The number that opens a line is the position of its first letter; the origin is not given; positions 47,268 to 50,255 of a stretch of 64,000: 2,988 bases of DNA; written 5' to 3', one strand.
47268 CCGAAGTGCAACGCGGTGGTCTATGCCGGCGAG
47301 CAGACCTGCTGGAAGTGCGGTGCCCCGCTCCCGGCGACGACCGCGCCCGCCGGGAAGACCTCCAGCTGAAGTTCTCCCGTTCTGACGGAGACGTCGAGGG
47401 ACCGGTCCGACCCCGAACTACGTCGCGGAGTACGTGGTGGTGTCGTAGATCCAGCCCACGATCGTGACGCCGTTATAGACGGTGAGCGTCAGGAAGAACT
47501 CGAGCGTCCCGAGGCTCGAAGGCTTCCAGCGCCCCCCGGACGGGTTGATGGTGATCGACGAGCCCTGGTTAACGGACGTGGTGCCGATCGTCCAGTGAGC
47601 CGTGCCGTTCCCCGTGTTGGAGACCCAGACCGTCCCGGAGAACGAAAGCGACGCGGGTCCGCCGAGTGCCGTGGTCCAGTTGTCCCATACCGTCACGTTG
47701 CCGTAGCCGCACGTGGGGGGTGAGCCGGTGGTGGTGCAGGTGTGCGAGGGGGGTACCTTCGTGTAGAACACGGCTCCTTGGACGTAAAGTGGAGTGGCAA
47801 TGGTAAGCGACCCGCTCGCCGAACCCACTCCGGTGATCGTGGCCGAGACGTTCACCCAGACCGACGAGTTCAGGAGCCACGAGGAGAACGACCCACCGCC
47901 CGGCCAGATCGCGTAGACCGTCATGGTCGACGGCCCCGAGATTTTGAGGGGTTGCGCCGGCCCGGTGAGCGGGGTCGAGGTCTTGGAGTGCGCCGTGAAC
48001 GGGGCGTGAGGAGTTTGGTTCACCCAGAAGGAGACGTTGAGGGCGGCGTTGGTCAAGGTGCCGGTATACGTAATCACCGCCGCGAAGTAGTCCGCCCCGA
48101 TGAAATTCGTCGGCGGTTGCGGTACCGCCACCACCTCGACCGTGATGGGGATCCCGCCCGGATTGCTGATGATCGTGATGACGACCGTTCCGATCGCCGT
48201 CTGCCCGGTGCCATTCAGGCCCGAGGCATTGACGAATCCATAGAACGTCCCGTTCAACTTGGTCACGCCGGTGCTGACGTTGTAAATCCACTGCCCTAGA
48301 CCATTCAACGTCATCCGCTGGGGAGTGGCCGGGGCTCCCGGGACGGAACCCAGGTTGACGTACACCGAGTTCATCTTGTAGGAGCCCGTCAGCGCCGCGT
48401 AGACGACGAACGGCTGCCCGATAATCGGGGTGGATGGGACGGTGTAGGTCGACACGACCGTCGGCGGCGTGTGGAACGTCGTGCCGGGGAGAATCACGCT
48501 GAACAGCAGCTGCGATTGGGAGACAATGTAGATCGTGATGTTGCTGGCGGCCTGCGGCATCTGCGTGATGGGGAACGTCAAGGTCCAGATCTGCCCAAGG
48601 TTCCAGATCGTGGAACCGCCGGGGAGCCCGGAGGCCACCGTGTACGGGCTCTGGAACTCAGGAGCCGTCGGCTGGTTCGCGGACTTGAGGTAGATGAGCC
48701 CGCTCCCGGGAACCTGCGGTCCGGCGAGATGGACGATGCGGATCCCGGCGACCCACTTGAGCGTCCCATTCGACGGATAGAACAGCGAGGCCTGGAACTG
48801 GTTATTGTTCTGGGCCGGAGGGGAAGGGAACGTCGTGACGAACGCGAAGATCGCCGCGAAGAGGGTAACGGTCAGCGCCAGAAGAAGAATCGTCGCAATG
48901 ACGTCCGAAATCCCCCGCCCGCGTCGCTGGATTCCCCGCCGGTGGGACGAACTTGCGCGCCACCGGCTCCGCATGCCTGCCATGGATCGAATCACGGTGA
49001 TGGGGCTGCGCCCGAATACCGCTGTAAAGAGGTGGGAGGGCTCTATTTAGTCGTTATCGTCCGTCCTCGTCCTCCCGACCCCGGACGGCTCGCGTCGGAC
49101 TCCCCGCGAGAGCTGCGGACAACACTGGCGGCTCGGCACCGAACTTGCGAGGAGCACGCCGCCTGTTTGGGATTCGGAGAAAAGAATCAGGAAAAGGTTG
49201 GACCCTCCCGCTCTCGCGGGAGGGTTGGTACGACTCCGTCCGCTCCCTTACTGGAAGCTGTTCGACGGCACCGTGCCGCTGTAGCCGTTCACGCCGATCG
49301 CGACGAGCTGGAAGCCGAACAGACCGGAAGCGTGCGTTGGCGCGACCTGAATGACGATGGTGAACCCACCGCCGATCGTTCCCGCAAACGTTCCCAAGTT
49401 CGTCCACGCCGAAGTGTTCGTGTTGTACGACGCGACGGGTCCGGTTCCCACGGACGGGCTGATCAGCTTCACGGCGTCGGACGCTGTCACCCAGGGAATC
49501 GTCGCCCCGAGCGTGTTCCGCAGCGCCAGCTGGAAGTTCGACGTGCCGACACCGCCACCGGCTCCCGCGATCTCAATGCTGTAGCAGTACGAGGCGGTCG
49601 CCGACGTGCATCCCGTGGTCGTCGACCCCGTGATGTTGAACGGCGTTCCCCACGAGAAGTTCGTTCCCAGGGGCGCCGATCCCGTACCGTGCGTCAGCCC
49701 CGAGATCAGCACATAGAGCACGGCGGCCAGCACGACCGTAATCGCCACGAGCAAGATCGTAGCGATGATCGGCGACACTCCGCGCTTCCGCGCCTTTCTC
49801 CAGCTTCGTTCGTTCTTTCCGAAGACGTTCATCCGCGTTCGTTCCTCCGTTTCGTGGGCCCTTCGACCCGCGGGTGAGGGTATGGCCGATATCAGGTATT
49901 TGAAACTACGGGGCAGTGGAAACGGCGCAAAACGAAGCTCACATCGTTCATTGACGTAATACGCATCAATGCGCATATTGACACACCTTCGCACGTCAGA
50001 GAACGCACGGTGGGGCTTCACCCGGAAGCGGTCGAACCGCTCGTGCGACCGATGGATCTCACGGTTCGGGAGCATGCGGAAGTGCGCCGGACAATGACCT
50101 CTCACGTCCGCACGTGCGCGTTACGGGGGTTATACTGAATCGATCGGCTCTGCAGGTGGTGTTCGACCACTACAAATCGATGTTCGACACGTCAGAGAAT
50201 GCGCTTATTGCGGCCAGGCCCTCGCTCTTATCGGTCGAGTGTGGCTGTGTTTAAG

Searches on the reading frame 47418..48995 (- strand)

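Call 3: search_protein_families(library=pfam, proteins=[window:47418-48995:-], max_evalue=1)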
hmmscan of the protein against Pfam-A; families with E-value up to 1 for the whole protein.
window:47418-48995:- (525 aa): 2 families
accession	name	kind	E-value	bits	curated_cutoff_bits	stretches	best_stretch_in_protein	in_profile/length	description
PF07790.16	Pilin_N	-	2.8e-08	34.9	25.2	1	27-97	1-66/78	Archaeal Type IV pilin, N-terminal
PF23960.2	DUF7289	-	0.085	12.8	27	1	27-55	1-29/238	Family of unknown function (DUF7289)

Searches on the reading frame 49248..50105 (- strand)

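Call 3: search_protein_families(library=pfam, proteins=[window:49248-50105:-], max_evalue=1)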
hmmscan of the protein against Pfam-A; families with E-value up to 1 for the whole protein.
window:49248-50105:- (285 aa): 1 family
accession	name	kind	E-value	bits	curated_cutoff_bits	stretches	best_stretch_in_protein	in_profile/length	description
PF07790.16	Pilin_N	-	7.2e-08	33.6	25.2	1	108-145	1-38/78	Archaeal Type IV pilin, N-terminal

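Call 4: search_protein_families(library=ncbifam, proteins=[window:49248-50105:-], max_evalue=1)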
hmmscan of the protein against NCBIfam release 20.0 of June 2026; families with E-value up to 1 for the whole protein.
window:49248-50105:- (285 aa): 3 families
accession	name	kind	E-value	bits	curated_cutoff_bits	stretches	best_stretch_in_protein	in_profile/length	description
TIGR02537.2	arch_flag_Nterm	domain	5.3e-14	51.4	20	1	106-137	1-32/33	archaellin/type IV pilin N-terminal domain-containing protein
NF046073.1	UpsA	equivalog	5e-06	26.7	130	1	107-138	1-32/136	pilin subunit UpsA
NF010344.0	PRK13771.1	subfamily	0.11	11.5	349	1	173-211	162-198/334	putative alcohol dehydrogenase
